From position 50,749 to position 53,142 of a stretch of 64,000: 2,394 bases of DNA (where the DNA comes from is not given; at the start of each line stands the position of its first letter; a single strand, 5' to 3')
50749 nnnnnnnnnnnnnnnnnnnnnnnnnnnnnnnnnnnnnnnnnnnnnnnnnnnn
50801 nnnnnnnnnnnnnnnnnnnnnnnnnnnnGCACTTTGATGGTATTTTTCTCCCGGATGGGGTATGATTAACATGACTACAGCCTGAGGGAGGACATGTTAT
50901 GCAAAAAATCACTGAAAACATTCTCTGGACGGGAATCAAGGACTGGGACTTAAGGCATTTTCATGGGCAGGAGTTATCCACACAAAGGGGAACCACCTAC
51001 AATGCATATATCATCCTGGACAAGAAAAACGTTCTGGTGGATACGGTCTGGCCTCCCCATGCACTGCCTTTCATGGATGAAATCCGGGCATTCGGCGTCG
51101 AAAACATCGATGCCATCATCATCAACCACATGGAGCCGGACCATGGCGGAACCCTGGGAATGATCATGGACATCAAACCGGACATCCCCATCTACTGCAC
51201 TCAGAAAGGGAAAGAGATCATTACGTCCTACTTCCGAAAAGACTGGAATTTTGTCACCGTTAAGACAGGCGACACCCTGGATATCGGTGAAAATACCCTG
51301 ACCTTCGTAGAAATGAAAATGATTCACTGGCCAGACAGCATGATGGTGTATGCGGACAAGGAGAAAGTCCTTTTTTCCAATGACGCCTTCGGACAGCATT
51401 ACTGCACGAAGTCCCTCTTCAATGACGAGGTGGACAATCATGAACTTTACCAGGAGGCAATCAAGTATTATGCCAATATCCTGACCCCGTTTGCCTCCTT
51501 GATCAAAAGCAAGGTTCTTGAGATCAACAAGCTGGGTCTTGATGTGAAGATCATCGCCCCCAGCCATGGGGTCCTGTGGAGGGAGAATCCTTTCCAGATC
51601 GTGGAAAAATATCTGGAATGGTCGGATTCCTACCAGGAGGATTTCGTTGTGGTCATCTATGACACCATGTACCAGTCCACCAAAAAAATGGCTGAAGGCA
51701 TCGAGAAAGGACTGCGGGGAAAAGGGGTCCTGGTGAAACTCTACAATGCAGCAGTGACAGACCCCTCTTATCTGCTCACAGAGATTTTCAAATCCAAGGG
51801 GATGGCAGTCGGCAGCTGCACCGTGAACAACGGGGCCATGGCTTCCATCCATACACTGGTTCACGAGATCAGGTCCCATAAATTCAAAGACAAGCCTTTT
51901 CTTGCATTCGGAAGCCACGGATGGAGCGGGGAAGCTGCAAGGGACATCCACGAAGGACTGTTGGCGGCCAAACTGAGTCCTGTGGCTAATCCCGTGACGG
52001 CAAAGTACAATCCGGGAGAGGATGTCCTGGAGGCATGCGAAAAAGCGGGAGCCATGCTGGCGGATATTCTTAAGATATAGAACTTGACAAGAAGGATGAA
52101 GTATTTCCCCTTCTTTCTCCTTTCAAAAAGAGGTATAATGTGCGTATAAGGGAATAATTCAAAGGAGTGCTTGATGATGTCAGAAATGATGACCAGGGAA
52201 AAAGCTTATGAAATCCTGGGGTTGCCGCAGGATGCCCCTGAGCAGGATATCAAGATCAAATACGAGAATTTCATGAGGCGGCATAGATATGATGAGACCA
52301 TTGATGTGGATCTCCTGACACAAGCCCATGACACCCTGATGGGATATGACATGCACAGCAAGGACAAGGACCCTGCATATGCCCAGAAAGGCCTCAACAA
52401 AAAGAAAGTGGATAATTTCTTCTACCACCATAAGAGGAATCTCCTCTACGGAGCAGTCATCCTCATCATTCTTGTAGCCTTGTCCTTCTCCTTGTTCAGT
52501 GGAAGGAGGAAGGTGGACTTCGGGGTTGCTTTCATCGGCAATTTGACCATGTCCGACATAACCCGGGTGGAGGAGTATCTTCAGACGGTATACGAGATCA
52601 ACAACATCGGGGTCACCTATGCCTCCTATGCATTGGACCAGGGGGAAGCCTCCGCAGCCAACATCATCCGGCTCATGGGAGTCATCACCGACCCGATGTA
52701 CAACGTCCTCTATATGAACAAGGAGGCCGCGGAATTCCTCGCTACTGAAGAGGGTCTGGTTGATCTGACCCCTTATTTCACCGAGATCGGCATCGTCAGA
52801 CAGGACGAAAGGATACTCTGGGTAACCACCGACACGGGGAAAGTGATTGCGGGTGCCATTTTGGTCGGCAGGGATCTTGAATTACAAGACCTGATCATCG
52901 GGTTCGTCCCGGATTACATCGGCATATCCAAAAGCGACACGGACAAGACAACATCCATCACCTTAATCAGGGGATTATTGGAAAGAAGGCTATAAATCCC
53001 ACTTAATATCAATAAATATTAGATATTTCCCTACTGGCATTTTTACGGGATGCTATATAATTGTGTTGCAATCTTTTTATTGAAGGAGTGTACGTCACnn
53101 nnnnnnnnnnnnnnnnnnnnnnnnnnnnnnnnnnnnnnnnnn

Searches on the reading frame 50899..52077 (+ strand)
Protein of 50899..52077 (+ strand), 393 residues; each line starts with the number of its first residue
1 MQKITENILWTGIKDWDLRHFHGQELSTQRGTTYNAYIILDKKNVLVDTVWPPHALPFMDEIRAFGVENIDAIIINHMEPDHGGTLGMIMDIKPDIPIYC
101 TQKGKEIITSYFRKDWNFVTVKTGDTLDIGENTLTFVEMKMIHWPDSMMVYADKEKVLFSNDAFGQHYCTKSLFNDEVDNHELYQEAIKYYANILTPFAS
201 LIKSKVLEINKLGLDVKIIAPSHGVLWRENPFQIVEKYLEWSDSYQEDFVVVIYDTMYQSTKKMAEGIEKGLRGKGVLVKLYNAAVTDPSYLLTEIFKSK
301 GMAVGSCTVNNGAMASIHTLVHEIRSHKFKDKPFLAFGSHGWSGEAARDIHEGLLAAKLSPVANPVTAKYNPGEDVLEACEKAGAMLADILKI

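Call 11: search_protein_families(library=pfam, proteins=[window:50899-52077:+], max_evalue=0.001)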
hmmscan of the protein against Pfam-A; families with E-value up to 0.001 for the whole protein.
window:50899-52077:+ (393 aa): 4 families
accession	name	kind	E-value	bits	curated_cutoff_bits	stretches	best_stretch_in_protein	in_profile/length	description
PF19583.5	ODP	-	1.3e-18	68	27.2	1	35-224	4-194/194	ODP family beta lactamase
PF00753.33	Lactamase_B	-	3.3e-13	50.5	22.7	1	34-223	6-196/196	Metallo-beta-lactamase superfamily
PF00258.30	Flavodoxin_1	-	4.9e-13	49.9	25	1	252-383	1-142/143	Flavodoxin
PF12706.13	Lactamase_B_2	-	2.2e-07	31.1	27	1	44-145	2-116/200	Beta-lactamase superfamily domain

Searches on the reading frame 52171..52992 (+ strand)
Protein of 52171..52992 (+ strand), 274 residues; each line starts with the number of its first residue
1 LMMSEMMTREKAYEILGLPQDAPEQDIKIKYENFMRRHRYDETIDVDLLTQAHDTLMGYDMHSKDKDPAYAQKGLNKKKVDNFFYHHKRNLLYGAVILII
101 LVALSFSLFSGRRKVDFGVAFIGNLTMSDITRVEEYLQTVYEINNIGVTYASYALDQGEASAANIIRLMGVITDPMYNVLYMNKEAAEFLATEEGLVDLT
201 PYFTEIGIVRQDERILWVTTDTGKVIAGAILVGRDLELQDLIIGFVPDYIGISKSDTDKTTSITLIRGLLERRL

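Call 4: search_protein_families(library=pfam, proteins=[window:52171-52992:+], max_evalue=10)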
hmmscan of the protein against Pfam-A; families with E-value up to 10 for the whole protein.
window:52171-52992:+ (274 aa): 3 families
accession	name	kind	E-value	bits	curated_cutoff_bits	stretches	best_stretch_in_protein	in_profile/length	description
PF00226.36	DnaJ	-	0.006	17.1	27.8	1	12-38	2-28/63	DnaJ domain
PF13188.13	PAS_8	-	0.11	12.9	21.8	1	170-192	13-39/65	PAS domain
PF05568.16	ASFV_J13L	-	0.14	12.4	23.6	1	74-115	17-58/189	African swine fever virus J13L protein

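Call 5: search_protein_families(library=ncbifam, proteins=[window:52171-52992:+], max_evalue=10)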
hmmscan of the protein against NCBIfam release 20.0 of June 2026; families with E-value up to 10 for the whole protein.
window:52171-52992:+ (274 aa): 0 families

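Call 7: find_homologous_proteins(query=window:52171-52992:+)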
Query window:52171-52992:+ (274 aa): 3 proteins with E <= 0.001 among 1469 candidates.
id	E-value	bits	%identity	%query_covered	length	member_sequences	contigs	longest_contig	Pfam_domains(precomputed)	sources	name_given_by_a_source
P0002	3.6e-175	599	100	100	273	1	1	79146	-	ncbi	ncbi:MAG: hypothetical protein R6W96_00800 [Clostridia bacterium]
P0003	3.5e-76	274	46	99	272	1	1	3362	-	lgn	-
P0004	3.0e-47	179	40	90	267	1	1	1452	-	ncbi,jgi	jgi:hypothetical protein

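Call 15: find_encoding_contigs(protein=P0003, flank=5000)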
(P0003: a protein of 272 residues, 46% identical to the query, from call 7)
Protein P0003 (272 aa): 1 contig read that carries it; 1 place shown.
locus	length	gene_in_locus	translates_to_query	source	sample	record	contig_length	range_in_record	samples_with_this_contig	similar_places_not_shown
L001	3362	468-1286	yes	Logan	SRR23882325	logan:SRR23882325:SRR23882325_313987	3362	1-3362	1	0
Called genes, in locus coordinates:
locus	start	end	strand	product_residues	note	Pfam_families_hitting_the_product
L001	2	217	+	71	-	?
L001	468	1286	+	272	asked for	-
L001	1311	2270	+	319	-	PF00493:MCM (faint), PF20030:bpMoxR, PF00004:AAA (weak), PF07726:AAA_3, PF07728:AAA_5, PF17863:AAA_lid_2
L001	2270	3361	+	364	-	?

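Call 46: find_related_loci(query=A4, collection=metagenome_contigs, flank=6000)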
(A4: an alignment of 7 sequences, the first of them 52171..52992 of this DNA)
Query A4 (274 aa) in metagenome_contigs; peptide patterns used: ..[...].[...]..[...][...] (x = any residue, [..] = any of these).
546 stretches matched a pattern; 13 encode a relative of the query (tblastn E <= 1e-3); 13 distinct loci.
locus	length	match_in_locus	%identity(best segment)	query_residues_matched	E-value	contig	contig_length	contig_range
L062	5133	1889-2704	35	3-273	6e-54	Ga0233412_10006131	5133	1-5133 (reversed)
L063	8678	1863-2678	35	3-273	6e-54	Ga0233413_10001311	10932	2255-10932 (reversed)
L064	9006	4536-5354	34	3-273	4e-52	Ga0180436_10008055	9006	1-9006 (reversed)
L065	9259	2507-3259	34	3-252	4e-51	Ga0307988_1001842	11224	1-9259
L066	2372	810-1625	34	3-273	3e-51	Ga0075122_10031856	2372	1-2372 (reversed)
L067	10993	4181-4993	37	3-271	2e-50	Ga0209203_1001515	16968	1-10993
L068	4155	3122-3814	36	5-240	7e-48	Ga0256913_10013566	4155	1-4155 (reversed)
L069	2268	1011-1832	36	1-273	7e-47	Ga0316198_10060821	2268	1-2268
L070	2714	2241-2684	43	3-150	2e-41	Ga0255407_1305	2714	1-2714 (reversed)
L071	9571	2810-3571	38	3-254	3e-50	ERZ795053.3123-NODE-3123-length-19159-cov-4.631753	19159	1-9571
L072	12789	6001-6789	28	5-265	1e-37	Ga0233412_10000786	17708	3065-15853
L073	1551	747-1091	49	3-117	2e-36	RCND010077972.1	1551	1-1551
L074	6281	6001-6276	58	3-94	5e-31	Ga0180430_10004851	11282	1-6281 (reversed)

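Call 72: predict_structure(alignment_id=A6)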
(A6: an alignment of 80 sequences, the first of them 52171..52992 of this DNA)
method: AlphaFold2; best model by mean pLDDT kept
length: 274 residues; sequences in the alignment: 80
mean_pLDDT: 92.1   pTM: 0.68
mean pLDDT of the five models: 92.1, 91.7, 91.7, 91.1, 91.1
residues with pLDDT >= 90: 227; 70-90: 27; 50-70: 19; < 50: 1
segments of 3 or more residues with pLDDT < 50: none
pLDDT, mean of each block of 10 residues (from residue 1): 78 97 98 97 96 91 58 73 92 97 94 92 95 95 95 86 93 97 97 97 98 98 97 93 95 97 95 82
secondary structure, 60 per line:
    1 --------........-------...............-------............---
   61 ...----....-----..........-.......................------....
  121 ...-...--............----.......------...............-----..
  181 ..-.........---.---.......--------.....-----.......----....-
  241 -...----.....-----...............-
elements in order: H9-16 H24-38 H46-57 H68-71 H77-86 H88-110 E117-123 E125-127 H130-141 E146-152 H159-173 E179-182 H184-192 H200-206 E215-219 E225-231 H236-239 E242-244 E249-253 H259-273

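Call 81: search_protein_families(library=padloc, proteins=[window:52171-52992:+], max_evalue=0.01)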
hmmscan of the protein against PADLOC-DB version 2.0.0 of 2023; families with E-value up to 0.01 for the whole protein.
window:52171-52992:+ (274 aa): 0 families
